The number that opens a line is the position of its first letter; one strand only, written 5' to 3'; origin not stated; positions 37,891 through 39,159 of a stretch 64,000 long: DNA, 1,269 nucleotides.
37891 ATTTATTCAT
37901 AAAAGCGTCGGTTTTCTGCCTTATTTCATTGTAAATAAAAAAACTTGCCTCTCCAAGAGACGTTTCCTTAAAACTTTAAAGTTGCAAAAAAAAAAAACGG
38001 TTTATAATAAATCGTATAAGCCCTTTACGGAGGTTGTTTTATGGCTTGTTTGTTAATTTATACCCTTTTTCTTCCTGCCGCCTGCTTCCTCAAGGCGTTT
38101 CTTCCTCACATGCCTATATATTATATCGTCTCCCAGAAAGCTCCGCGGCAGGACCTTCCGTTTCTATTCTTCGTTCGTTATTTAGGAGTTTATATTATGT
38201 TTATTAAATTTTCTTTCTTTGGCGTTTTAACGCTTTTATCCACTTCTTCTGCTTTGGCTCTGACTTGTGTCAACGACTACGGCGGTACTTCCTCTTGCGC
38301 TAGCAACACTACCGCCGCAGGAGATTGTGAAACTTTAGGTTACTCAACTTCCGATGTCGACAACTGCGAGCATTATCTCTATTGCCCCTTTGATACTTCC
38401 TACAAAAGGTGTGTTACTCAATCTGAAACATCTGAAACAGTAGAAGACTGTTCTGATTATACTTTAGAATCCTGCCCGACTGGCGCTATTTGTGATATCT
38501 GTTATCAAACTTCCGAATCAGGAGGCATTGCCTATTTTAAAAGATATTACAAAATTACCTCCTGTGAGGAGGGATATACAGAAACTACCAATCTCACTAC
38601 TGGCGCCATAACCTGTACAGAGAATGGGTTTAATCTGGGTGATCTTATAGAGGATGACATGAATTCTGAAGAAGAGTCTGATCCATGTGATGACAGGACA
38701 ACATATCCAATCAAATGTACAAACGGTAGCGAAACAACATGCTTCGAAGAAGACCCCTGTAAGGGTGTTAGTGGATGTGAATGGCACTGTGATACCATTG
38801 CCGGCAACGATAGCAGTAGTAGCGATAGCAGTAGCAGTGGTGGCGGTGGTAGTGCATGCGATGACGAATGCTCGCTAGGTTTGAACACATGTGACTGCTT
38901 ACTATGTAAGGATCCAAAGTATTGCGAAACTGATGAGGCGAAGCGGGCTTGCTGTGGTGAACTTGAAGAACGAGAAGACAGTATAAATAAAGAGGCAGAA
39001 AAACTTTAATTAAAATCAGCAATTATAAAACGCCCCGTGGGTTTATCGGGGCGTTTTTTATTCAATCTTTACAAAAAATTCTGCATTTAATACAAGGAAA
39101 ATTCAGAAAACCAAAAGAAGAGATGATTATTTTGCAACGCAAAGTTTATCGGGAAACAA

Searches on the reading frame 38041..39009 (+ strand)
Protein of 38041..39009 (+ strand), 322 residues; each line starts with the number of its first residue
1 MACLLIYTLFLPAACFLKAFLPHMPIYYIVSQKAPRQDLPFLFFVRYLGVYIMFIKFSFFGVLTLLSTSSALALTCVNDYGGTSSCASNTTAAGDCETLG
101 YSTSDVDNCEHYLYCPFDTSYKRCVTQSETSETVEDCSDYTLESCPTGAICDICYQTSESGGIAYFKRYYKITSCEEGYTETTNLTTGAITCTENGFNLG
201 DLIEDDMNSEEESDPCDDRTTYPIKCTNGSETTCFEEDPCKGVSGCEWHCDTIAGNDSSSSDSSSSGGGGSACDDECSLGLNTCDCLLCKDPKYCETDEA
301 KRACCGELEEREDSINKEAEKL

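Call 36: search_protein_families(library=pfam, proteins=[window:38041-39009:+], max_evalue=0.00001)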
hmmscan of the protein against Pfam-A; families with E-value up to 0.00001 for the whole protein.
window:38041-39009:+ (322 aa): 0 families

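Call 64: find_encoding_contigs(protein=window:38041-39009:+, flank=1500, max_places=10)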
Protein window:38041-39009:+ (322 aa): no gene with exactly this product is on record in the collection.

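Call 66: find_encoding_contigs(protein=window:38197-39009:+, flank=1500, max_places=10)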
Protein window:38197-39009:+ (270 aa): no gene with exactly this product is on record in the collection.
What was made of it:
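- Tried and rejected: Both exact-protein look-ups were empty (calls 64, 66).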
